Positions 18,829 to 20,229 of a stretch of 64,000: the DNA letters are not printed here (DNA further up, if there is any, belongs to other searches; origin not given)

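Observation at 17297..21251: Operon-like trio of acyl-CoA dehydrogenase, stand-alone GcvT-family aminomethyltransferase and AMP-forming acyl-CoA ligase: a candidate dmdC-dmdA-dmdB DMSP demethylation module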

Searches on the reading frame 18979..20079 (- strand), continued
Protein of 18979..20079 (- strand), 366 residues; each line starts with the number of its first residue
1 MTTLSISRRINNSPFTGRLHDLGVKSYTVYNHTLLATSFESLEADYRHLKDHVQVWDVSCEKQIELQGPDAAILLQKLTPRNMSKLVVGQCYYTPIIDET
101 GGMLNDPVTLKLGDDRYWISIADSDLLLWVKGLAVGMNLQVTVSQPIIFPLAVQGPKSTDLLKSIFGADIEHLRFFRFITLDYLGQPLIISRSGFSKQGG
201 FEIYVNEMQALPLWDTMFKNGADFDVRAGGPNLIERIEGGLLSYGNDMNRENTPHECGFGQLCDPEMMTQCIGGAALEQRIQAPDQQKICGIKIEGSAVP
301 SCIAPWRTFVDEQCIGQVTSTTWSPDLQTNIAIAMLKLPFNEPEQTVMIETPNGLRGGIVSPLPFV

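Call 33: list_cluster_members(proteins=[P0001, P0121, P0241, P0242, P0295, P0299, P0002, P0266])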
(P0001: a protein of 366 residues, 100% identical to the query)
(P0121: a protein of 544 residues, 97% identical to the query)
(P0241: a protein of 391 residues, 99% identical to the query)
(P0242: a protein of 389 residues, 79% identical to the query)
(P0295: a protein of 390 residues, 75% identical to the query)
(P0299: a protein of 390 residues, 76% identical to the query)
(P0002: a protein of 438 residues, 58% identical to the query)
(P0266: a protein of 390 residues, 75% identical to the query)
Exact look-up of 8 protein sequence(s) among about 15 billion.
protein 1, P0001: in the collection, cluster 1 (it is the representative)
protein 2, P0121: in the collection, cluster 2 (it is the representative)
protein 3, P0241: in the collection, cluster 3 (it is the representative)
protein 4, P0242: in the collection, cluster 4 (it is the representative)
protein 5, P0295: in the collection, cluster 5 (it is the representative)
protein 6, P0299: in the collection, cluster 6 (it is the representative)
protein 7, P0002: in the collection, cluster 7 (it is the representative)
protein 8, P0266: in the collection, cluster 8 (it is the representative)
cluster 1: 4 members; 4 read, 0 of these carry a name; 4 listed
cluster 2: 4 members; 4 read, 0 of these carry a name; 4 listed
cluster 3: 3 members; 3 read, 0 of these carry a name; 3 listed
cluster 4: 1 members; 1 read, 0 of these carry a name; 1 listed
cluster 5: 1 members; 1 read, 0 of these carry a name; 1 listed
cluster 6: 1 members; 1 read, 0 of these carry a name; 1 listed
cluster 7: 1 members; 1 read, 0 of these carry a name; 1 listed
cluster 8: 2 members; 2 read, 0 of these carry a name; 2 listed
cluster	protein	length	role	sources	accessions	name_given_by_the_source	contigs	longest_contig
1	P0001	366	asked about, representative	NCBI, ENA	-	-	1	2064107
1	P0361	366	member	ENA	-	-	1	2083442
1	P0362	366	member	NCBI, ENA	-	-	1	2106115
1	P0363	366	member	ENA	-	-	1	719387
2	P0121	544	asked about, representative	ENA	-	-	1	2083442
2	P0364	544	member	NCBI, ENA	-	-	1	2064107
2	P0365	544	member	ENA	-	-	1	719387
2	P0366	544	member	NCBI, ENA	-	-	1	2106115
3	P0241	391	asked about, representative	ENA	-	-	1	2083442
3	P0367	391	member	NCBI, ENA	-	-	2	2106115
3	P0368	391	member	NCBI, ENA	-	-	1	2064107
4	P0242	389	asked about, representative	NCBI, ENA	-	-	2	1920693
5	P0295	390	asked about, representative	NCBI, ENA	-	-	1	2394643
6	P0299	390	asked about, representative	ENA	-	-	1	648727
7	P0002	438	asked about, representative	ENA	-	-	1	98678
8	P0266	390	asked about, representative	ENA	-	-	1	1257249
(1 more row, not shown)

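Call 46: search_solved_structures(query=L079:3818-5584:+, max_evalue=1e-40)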
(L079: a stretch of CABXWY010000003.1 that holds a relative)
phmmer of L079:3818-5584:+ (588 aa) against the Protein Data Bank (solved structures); distinct sequences matched with E-value up to 1e-40: 11.
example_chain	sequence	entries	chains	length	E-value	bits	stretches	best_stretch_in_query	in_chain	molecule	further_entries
8png_B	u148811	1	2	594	5.3e-165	553.4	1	1-580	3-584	Probable acyl-CoA dehydrogenase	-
8r1e_B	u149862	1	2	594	2.5e-163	547.9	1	1-580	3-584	Probable acyl-CoA dehydrogenase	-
8pns_A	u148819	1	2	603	2.7e-157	527.9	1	2-584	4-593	Acyl-CoA dehydrogenase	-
8pu5_B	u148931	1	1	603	1.9e-156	525.2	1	2-584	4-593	Probable acyl-CoA dehydrogenase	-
6ijc_A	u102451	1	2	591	2.3e-154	518.3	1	1-583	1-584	Acyl-CoA dehydrogenase family protein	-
6kpt_A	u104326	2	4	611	2.5e-76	260.7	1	4-570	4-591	Acyl-CoA dehydrogenase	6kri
6kse_A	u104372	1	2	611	1.2e-75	258.4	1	3-460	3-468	Acyl-CoA dehydrogenase FadE5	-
6ks9_A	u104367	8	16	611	1.7e-75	257.9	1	4-570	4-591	Acyl-CoA dehydrogenase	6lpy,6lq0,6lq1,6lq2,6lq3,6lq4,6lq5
6lq6_A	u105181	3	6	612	1.7e-75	257.9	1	4-570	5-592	Acyl-CoA dehydrogenase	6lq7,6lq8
6ksa_A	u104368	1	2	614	1.7e-75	257.9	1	4-570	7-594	Acyl-CoA dehydrogenase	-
6ksb_A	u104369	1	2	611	3.7e-75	256.8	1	4-570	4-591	Acyl-CoA dehydrogenase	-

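Call 86: find_encoding_contigs(protein=P0002, flank=8000, max_places=2)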
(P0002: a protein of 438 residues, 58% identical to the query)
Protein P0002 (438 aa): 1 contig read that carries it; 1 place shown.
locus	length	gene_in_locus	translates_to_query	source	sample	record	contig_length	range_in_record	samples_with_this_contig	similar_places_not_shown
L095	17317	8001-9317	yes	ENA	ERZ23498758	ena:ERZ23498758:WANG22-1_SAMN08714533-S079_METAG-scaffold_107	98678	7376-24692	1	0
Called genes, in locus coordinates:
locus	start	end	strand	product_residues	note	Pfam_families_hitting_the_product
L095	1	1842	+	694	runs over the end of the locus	PF16875:Glyco_hydro_36N, PF02065:Melibiase, PF01055:Glyco_hydro_31_2nd (faint), PF16874:Glyco_hydro_36C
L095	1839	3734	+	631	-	PF01301:Glyco_hydro_35 (faint), PF02449:Glyco_hydro_42, PF08532:Glyco_hydro_42M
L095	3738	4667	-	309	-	PF01408:GFO_IDH_MocA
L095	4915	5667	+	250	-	PF09948:PpoB2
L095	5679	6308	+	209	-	PF07040:DUF1326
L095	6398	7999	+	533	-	PF00501:AMP-binding, PF13193:AMP-binding_C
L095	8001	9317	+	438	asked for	PF01571:GCV_T, PF16315:DUF4955 (faint), PF01571:GCV_T, PF08669:GCV_T_C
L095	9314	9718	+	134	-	PF04828:GFA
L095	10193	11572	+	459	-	PF01553:Acyltransferase, PF19277:GPAT_C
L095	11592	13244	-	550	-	PF00916:Sulfate_transp, PF01740:STAS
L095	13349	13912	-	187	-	PF08207:EFP_N, PF01132:EFP, PF09285:Elong-fact-P_C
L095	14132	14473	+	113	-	PF19796:DUF6280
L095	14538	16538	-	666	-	PF00989:PAS (weak), PF13426:PAS_9 (weak), PF08447:PAS_3, PF08448:PAS_4 (faint), PF13188:PAS_8 (weak), PF00512:HisKA, PF02518:HATPase_c, PF00072:Response_reg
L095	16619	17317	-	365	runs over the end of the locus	PF01926:MMR_HSR1, PF02421:FeoB_N (weak), PF06071:YchF-GTPase_C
